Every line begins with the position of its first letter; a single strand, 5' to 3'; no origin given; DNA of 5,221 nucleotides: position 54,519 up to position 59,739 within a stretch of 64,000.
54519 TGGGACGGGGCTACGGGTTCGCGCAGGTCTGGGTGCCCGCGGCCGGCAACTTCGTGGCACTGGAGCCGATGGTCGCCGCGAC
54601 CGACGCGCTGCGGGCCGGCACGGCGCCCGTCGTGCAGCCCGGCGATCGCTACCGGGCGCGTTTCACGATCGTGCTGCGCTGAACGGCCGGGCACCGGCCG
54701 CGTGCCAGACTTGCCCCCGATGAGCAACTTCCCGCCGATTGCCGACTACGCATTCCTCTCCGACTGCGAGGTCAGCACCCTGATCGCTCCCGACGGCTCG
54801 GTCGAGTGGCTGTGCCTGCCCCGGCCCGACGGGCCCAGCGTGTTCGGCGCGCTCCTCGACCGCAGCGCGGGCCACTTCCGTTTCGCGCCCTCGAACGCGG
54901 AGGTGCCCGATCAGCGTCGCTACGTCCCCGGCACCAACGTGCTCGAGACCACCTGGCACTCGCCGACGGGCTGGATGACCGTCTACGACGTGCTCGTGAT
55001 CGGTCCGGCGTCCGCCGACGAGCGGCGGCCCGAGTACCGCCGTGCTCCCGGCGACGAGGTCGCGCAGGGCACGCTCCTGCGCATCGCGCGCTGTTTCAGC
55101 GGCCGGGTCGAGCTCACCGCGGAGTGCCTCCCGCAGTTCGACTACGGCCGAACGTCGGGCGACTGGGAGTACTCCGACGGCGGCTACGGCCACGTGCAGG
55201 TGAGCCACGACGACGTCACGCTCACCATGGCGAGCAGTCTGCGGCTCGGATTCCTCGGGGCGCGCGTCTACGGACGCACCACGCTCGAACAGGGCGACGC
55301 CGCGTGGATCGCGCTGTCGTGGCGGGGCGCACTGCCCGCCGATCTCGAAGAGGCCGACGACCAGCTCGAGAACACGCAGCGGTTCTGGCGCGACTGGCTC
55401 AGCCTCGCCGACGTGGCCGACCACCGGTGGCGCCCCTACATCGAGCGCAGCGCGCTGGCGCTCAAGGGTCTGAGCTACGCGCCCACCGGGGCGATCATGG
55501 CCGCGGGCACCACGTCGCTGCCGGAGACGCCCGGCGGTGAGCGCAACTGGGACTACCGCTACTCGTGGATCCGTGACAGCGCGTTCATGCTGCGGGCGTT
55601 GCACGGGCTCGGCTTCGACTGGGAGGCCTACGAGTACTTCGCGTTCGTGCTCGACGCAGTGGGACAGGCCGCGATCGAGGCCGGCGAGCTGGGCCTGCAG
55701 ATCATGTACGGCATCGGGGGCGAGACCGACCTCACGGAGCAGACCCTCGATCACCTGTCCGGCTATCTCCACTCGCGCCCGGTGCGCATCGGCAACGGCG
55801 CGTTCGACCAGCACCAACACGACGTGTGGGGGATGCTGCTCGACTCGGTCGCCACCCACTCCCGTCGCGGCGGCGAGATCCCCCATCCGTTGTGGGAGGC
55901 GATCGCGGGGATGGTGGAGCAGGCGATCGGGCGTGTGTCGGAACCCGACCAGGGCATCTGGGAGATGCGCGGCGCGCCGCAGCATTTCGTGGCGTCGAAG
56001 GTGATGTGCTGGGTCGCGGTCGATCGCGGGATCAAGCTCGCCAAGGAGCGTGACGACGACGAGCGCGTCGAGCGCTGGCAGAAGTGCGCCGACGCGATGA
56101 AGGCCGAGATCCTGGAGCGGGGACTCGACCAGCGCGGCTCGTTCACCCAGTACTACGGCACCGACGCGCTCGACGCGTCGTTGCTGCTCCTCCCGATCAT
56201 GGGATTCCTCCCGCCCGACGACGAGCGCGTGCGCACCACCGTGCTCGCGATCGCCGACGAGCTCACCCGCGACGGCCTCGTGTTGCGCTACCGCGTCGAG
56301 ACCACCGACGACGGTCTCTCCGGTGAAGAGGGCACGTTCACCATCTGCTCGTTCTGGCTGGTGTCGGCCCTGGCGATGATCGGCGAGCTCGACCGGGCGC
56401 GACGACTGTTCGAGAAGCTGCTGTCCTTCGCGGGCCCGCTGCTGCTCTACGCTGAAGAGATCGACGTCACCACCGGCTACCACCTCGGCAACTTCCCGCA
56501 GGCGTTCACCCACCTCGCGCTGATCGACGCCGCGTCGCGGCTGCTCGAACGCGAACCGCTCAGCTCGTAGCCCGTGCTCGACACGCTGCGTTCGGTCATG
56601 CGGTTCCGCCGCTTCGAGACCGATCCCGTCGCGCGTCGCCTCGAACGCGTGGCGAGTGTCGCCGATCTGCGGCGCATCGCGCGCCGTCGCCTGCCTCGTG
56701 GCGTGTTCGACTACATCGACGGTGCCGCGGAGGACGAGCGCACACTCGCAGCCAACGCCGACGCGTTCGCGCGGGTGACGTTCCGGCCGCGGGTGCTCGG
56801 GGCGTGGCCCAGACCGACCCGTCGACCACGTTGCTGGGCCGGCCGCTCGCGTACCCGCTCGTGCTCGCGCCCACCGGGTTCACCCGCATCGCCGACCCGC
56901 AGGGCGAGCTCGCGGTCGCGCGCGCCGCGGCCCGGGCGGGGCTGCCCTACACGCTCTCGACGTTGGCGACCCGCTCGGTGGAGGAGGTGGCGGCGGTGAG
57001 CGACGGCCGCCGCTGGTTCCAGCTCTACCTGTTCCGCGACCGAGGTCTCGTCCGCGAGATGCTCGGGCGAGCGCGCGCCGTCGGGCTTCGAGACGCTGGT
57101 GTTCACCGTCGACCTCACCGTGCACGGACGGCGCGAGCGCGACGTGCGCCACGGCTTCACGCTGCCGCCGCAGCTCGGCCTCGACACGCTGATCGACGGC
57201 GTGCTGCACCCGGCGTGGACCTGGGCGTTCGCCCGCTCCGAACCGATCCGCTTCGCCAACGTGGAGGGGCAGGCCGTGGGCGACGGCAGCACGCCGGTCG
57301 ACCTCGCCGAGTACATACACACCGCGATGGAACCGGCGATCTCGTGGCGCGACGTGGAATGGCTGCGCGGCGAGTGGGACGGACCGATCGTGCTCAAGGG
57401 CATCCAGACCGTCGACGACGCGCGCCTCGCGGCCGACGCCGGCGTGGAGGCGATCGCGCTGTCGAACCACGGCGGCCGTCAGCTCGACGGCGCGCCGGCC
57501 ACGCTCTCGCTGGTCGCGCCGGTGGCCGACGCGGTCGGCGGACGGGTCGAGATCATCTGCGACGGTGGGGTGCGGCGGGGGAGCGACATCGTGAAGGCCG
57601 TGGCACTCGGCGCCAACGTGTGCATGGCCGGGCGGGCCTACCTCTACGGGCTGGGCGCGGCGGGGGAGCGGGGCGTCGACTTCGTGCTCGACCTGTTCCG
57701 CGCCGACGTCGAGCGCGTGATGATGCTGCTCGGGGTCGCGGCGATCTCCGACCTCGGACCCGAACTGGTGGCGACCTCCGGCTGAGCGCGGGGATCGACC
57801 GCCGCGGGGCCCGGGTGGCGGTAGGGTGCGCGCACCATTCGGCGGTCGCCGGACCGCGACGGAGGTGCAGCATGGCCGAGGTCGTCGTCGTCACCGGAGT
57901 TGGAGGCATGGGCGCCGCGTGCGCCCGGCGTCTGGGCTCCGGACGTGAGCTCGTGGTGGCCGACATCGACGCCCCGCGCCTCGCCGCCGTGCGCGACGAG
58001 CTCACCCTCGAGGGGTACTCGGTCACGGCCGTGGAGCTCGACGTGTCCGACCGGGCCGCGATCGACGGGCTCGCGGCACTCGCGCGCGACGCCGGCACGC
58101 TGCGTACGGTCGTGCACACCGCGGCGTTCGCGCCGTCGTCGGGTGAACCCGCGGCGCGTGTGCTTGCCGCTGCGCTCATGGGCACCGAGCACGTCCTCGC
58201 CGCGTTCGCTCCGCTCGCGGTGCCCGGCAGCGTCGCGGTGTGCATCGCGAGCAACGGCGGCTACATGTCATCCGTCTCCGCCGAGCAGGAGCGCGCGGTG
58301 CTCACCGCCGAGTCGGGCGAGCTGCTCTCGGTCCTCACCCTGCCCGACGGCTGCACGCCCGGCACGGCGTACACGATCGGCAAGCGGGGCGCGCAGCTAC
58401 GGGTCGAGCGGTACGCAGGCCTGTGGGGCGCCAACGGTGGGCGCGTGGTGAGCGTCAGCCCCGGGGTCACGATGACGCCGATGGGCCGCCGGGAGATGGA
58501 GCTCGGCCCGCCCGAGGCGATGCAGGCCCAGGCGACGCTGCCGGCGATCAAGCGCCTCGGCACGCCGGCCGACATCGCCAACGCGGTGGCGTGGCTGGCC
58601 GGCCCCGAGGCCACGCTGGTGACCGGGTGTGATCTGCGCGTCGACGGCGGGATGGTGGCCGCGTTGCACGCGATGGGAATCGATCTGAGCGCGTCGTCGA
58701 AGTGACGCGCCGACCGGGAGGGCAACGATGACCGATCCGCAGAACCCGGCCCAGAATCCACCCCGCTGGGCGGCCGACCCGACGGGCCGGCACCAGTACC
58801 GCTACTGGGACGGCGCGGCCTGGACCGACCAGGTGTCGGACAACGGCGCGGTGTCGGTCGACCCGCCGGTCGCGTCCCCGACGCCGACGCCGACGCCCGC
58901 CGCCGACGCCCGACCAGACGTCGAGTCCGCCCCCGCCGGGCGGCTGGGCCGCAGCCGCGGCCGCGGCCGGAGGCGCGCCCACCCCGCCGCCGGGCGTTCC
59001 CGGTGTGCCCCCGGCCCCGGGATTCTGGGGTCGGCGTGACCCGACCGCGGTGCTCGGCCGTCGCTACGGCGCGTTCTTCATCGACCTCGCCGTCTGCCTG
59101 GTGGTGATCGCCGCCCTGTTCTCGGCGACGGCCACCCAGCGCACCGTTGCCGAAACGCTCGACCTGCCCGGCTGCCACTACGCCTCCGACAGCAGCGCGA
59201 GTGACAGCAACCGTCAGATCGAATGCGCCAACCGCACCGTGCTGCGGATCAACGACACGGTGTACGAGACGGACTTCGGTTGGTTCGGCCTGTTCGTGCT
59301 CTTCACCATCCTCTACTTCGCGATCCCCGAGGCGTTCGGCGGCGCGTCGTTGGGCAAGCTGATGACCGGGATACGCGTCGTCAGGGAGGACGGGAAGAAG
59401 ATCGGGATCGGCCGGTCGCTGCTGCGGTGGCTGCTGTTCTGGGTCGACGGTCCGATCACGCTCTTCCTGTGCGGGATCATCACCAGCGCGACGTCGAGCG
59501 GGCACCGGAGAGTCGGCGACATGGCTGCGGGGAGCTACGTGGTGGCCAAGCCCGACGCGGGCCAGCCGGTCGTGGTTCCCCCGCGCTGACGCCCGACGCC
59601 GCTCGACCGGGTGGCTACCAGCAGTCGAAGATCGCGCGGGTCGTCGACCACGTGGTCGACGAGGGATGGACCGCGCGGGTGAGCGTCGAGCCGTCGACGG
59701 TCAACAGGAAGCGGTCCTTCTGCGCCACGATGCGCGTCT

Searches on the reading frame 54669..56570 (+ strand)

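Call 63: search_protein_families(library=pfam, proteins=[window:54669-56570:+], max_evalue=0.001)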
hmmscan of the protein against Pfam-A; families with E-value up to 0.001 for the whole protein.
window:54669-56570:+ (633 aa): 2 families
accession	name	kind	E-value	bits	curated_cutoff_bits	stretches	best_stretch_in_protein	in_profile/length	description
PF00723.27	Glyco_hydro_15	-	9.5e-70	236.1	22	1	257-622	6-426/427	Glycosyl hydrolases family 15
PF19291.4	TREH_N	-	1.4e-15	57.5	23.1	1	22-98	13-90/211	Trehalase-like, N-terminal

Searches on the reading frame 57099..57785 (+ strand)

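Call 63: search_protein_families(library=pfam, proteins=[window:57099-57785:+], max_evalue=0.001)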
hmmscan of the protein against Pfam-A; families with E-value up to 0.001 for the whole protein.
window:57099-57785:+ (228 aa): 3 families
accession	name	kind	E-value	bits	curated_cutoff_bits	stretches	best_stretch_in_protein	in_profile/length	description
PF01070.24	FMN_dh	-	1.2e-79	268.3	24.9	1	1-225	141-349/350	FMN-dependent dehydrogenase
PF00478.31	IMPDH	-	1.4e-06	28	25.6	1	140-180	200-238/345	IMP dehydrogenase / GMP reductase domain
PF01645.23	Glu_synthase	-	3.3e-05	23.7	20.4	1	145-186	271-312/369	Conserved region in glutamate synthase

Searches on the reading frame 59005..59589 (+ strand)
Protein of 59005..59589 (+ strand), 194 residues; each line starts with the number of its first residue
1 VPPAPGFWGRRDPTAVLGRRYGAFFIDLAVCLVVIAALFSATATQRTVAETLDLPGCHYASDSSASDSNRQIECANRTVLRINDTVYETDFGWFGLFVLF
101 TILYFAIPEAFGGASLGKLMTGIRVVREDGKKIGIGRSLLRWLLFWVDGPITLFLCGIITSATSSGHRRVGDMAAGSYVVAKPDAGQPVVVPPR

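Call 63: search_protein_families(library=pfam, proteins=[window:59005-59589:+], max_evalue=0.001)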
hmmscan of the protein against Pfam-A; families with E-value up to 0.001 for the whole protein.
window:59005-59589:+ (194 aa): 1 family
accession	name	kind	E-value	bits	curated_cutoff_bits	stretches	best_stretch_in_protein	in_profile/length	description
PF06271.18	RDD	-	9.3e-21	75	24.1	1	15-176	2-137/137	RDD family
